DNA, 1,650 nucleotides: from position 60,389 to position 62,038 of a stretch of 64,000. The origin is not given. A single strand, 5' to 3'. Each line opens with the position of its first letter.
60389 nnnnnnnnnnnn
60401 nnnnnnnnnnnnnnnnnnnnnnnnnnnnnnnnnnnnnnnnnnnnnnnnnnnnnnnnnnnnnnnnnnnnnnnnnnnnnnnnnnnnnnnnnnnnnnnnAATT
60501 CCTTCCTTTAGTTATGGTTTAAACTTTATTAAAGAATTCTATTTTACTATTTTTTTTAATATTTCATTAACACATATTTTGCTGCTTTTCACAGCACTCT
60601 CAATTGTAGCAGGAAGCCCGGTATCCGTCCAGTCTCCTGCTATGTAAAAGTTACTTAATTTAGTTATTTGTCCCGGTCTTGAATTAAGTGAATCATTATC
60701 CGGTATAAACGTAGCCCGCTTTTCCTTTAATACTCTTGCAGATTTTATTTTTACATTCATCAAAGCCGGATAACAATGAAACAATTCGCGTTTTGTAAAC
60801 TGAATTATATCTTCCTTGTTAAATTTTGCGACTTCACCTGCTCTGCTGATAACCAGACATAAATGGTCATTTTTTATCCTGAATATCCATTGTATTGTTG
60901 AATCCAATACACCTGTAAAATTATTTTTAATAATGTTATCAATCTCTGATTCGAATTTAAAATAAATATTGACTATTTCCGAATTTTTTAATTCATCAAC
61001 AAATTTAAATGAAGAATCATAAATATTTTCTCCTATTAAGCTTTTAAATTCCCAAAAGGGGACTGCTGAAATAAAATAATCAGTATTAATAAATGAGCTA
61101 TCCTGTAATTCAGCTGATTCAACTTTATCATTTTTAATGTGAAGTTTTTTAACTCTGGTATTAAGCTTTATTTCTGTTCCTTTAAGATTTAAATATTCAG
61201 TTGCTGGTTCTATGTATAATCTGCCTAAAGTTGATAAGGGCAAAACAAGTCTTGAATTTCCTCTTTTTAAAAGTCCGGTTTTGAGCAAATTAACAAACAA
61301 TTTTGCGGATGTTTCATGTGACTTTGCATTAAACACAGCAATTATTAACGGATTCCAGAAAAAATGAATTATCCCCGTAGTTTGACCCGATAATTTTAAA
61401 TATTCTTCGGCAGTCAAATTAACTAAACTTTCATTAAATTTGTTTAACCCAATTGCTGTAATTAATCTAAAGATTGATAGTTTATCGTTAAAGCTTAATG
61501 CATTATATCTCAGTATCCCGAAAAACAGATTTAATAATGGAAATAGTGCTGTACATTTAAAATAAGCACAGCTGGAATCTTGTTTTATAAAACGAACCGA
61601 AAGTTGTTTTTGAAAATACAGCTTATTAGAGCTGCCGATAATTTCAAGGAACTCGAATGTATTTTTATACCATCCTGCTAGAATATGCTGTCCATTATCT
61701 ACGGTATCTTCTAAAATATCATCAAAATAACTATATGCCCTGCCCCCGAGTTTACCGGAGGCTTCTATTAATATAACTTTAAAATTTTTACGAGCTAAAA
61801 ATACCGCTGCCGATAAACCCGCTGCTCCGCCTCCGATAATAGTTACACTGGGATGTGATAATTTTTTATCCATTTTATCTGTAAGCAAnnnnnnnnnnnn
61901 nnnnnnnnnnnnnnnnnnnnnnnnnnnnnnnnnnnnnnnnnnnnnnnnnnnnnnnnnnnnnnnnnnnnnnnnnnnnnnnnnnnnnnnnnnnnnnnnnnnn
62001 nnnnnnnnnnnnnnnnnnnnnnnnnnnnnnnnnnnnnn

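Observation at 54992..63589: Squalene synthesis genes hpnC-hpnD-hpnE run directly into an uncharacterised DUF2229 protein and a double HgdC-type ATPase 'activase' (putative five-gene operon)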

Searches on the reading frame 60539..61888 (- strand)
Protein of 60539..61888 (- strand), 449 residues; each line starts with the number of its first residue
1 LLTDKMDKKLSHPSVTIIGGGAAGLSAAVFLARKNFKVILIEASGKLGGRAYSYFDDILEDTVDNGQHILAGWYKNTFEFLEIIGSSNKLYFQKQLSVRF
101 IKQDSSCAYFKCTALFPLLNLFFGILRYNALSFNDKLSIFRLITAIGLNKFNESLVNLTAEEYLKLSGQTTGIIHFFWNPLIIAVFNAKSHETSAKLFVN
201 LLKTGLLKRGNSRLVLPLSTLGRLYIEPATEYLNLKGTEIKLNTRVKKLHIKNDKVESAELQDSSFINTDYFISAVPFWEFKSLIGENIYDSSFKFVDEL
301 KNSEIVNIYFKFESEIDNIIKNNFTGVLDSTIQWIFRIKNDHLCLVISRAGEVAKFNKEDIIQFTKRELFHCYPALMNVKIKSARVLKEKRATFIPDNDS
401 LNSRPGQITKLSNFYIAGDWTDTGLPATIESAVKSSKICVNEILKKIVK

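Call 3: search_protein_families(library=pfam, proteins=[window:60539-61888:-], max_evalue=0.01)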
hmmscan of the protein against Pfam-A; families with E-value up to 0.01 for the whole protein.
window:60539-61888:- (449 aa): 14 families
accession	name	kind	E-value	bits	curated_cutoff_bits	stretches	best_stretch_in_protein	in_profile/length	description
PF01593.30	Amino_oxidase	-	1.7e-31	110.5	19.8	1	23-444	2-443/443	Flavin containing amine oxidoreductase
PF13450.12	NAD_binding_8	-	5.4e-14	52.7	21.9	1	17-82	1-66/68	NAD(P)-binding Rossmann-like domain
PF07992.20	Pyr_redox_2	-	3.3e-09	37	26.1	1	14-52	2-35/291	Pyridine nucleotide-disulphide oxidoreductase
PF12831.13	FAD_oxidored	-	5.2e-08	33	27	1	15-53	2-40/416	FAD dependent oxidoreductase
PF01266.30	DAO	-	6e-08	33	27.9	1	15-51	2-38/353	FAD dependent oxidoreductase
PF00890.30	FAD_binding_2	-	1e-06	28.7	20.4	1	15-49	2-36/414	FAD binding domain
PF00070.33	Pyr_redox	-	2.6e-06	28.3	22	1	15-48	2-35/82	Pyridine nucleotide-disulphide oxidoreductase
PF03486.20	HI0933_like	-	2.6e-06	27.5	50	1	14-48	2-36/244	HI0933-like protein Rossmann domain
PF01946.23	Thi4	-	3.2e-06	27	26.2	1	12-51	17-57/235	Thi4 family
PF01134.28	GIDA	-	7.6e-06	25.7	22.1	1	15-43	2-30/391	Glucose inhibited division protein A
PF05834.18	Lycopene_cycl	-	0.00088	18.9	23.4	1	15-47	2-36/380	Lycopene cyclase protein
PF01494.25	FAD_binding_3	-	0.0014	18.4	22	1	14-44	3-33/349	FAD binding domain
PF06100.17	MCRA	-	0.0028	17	23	0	15-34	4-23/495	MCRA family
PF13738.12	Pyr_redox_3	-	0.0029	17.4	30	1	17-54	2-39/305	Pyridine nucleotide-disulphide oxidoreductase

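Call 4: search_protein_families(library=ncbifam, proteins=[window:60539-61888:-], max_evalue=0.01)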
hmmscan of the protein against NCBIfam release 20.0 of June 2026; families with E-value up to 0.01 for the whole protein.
window:60539-61888:- (449 aa): 72 families (the best 25 are shown)
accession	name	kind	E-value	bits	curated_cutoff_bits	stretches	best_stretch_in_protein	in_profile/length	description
TIGR03467.1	HpnE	equivalog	2.2e-102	343.6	283.05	1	15-445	1-430/430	hydroxysqualene dehydroxylase HpnE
TIGR02731.1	phytoene_desat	equivalog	4.3e-35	121.3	569.4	1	15-443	2-452/453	15-cis-phytoene desaturase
NF005560.0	PRK07233.1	equivalog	1.9e-28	99.5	252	1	15-445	3-430/435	hypothetical protein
TIGR02732.1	zeta_caro_desat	equivalog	3.5e-24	85.6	622.15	2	15-317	2-322/474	9,9'-di-cis-zeta-carotene desaturase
TIGR02734.1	crtI_fam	subfamily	2.3e-10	39.8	238.1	1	15-56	1-42/504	phytoene desaturase family protein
NF058655.1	CrtID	equivalog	5.9e-09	35.3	640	1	15-57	1-43/478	bifunctional phytoene desaturase/3,4-desaturase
NF008845.0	PRK11883.1-5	equivalog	4.1e-08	32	560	1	14-55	6-53/468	protoporphyrinogen oxidase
NF005548.0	PRK07208.1-4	equivalog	4.8e-08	32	389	1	12-51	3-42/488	hypothetical protein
NF005546.0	PRK07208.1-2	equivalog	1.4e-07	30.5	418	1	14-50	6-43/527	hypothetical protein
NF005547.0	PRK07208.1-3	equivalog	1.6e-07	30.5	380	1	14-54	6-46/465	hypothetical protein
NF041087.1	bile_acid_BaiCD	equivalog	3.3e-07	28.8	825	1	9-50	377-418/642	bile acid Fe-S flavoenzyme BaiCD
TIGR03315.1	Se_ygfK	equivalog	3.8e-07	27.9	835.3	1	5-50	530-575/1012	putative selenate reductase subunit YgfK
NF009477.0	PRK12843.1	equivalog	6.1e-07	28.3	758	1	14-50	18-54/578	FAD-dependent oxidoreductase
NF045637.1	carotdesatCrtDProt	equivalog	6.5e-07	28.2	580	1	15-69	1-53/485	1-hydroxycarotenoid 3,4-desaturase CrtD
NF004789.0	PRK06134.1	subfamily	1e-06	27.6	747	1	14-50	14-50/581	FAD-dependent oxidoreductase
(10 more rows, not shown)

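Call 59: find_related_loci(query=window:60539-61888:-, collection=metagenome_contigs, flank=10000)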
Query window:60539-61888:- (449 aa) in metagenome_contigs; peptide patterns used: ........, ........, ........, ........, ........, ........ (x = any residue, [..] = any of these).
253 stretches matched a pattern; 4 encode a relative of the query (tblastn E <= 1e-3); 4 distinct loci.
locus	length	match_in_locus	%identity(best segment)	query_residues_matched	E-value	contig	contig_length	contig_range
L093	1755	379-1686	34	17-443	2e-63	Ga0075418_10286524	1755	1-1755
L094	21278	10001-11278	35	17-447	1e-73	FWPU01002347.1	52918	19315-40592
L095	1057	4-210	54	367-435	2e-17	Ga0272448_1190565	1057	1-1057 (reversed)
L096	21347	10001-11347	24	14-446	3e-21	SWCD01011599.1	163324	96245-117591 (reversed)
